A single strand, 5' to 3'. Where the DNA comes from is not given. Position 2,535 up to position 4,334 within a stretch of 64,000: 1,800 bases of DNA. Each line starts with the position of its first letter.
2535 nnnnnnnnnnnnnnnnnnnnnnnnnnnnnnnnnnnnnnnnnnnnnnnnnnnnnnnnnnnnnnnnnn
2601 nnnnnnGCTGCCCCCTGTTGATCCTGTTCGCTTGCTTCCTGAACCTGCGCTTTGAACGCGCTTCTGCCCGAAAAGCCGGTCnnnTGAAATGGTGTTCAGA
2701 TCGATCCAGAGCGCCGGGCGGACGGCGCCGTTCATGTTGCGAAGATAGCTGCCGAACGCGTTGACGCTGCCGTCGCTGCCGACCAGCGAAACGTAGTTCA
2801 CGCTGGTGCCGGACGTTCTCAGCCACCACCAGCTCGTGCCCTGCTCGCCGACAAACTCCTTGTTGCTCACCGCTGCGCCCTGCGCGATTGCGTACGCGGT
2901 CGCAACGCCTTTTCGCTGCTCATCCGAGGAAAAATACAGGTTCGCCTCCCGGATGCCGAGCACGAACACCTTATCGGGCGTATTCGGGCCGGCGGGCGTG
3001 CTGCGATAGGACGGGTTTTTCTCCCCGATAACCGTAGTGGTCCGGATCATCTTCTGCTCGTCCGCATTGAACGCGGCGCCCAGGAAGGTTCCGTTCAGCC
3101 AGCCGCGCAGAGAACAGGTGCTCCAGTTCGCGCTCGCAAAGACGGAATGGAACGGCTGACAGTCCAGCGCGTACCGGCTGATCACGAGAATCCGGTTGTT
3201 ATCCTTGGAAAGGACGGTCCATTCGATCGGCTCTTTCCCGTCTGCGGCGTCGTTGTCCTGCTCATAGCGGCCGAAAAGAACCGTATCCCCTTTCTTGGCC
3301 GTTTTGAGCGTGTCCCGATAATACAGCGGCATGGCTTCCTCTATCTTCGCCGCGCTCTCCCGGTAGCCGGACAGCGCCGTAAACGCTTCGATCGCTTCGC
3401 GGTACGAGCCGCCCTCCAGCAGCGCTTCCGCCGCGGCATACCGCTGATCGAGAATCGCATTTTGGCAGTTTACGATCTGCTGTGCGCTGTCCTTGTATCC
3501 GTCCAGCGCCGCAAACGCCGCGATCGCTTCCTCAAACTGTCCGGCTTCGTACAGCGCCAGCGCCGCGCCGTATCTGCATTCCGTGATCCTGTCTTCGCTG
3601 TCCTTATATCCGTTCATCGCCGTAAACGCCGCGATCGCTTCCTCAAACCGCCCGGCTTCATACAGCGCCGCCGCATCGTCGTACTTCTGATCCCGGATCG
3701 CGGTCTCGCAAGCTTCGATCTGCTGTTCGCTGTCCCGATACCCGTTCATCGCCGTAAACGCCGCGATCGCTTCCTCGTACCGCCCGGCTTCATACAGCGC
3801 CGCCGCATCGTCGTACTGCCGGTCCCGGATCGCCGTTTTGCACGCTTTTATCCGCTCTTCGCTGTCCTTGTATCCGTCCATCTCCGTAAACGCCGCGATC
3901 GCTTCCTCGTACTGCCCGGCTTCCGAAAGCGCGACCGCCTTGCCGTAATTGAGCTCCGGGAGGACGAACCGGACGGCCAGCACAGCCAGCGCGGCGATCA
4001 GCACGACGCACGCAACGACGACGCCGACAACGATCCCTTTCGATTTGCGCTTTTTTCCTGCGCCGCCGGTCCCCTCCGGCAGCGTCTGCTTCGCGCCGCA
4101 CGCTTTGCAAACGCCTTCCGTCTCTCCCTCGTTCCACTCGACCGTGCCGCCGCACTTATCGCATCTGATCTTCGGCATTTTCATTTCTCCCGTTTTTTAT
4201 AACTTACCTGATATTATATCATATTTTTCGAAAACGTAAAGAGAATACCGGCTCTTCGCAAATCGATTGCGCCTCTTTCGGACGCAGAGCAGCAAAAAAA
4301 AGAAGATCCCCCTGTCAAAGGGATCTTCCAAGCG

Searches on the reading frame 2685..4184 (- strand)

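Call 96: search_protein_families(library=pfam, proteins=[window:2685-4184:-], max_evalue=0.0001)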
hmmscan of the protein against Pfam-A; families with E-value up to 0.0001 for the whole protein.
window:2685-4184:- (500 aa): 9 families
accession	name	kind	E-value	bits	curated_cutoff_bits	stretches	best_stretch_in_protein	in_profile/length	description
PF19789.6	DUF6273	-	8.5e-24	84.8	23.5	1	329-495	1-171/172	Domain of unknown function (DUF6273)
PF07719.23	TPR_2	-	1e-09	38.2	27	0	76-101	1-26/34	Tetratricopeptide repeat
PF12895.13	ANAPC3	-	3.9e-08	33.9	27.2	0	171-224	30-79/82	Anaphase-promoting complex, cyclosome, subunit 3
PF19556.4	PRTRC_E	-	1.4e-07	31.9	26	0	82-121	124-163/175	PRTRC system protein E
PF00515.34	TPR_1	-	1.6e-07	31.2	27.8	0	80-100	5-25/34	Tetratricopeptide repeat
PF13432.12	TPR_16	-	1.2e-06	29.3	32.7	0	171-228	4-59/65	Tetratricopeptide repeat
PF14559.12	TPR_19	-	3.5e-06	27.7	25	0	174-228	1-52/68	Tetratricopeptide repeat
PF17169.10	NRBF2_MIT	-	2.9e-05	24.7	29.2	0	123-149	11-37/83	MIT domain of nuclear receptor-binding factor 2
PF13174.12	TPR_6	-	5.4e-05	24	26.3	0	203-227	2-26/33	Tetratricopeptide repeat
